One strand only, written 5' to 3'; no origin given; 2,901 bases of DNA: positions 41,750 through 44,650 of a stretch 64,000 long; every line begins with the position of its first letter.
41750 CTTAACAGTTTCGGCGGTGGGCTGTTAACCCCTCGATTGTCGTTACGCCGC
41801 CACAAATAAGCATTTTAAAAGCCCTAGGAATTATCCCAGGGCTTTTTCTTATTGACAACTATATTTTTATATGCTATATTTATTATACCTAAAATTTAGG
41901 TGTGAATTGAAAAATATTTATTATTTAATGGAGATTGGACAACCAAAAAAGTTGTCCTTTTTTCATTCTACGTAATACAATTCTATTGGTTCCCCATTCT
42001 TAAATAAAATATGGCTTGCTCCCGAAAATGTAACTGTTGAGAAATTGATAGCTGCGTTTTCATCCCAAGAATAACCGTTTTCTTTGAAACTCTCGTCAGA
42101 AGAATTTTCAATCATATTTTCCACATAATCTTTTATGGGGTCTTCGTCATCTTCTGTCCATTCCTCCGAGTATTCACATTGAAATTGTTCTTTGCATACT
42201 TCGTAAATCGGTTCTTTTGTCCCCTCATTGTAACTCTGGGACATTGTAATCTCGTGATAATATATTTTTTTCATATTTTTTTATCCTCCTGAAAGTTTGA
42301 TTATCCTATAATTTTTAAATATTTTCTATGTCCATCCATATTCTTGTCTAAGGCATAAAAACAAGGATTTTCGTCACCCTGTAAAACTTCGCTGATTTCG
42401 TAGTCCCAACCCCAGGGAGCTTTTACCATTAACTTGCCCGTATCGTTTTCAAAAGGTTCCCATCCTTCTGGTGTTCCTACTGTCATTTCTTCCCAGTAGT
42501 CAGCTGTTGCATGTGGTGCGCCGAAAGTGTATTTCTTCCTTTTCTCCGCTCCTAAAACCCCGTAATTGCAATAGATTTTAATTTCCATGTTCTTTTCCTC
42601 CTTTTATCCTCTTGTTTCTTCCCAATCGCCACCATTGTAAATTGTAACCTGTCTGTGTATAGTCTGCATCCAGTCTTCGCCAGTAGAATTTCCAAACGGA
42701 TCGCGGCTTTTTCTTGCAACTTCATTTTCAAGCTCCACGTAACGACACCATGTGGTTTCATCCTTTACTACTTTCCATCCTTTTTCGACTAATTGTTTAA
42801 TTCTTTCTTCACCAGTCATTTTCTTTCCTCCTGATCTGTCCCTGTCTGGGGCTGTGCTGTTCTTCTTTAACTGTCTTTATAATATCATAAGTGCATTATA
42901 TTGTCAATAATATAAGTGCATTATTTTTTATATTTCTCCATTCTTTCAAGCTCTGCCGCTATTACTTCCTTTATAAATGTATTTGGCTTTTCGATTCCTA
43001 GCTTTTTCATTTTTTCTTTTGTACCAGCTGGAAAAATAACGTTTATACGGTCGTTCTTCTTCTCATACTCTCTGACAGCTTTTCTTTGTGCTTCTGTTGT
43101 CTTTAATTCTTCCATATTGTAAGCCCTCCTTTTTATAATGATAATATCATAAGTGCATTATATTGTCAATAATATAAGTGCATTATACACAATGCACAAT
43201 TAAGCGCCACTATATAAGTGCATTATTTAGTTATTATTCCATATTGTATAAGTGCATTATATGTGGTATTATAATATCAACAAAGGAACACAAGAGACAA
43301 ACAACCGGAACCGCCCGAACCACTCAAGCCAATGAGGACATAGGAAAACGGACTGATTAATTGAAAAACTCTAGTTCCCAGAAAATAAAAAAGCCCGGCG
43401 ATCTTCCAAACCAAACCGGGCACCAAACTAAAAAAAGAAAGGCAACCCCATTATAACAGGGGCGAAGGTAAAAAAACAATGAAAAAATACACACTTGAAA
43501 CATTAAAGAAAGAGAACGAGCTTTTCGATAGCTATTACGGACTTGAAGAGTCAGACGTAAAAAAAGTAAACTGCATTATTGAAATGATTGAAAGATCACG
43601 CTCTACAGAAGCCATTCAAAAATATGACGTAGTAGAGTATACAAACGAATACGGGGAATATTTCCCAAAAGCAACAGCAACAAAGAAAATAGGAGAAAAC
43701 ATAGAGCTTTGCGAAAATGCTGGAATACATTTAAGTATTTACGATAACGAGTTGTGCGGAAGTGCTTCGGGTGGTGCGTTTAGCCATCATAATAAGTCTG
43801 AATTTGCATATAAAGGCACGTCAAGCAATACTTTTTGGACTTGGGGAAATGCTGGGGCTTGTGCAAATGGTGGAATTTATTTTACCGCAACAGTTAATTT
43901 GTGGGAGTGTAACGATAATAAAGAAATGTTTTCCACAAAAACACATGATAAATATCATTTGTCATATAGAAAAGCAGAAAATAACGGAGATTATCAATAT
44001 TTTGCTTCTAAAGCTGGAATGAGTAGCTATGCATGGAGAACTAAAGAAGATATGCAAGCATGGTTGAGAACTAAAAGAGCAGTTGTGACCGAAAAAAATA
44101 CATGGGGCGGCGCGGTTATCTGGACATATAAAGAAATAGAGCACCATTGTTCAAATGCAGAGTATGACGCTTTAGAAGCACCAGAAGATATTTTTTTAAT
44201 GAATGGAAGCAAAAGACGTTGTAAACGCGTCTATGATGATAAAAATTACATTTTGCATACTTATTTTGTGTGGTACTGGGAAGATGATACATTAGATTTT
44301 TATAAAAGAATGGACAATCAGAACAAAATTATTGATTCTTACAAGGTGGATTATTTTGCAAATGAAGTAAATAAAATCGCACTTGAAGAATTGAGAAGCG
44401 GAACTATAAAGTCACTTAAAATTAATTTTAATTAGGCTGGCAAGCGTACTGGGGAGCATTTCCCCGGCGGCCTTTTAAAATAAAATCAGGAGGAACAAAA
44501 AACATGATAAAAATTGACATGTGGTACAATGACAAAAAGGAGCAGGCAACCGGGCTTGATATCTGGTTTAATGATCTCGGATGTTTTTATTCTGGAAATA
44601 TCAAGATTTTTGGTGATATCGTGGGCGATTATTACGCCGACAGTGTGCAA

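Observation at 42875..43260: Identical 46-bp direct repeats and six copies of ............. flank a 64-aa ribbon-helix-helix gene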

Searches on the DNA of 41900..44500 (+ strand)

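Call 10: search_dna_similar(query=window:41900-44500:+, collection=phages, mode=distant)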
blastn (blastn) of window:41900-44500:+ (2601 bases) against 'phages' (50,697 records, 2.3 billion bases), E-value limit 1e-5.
No match.
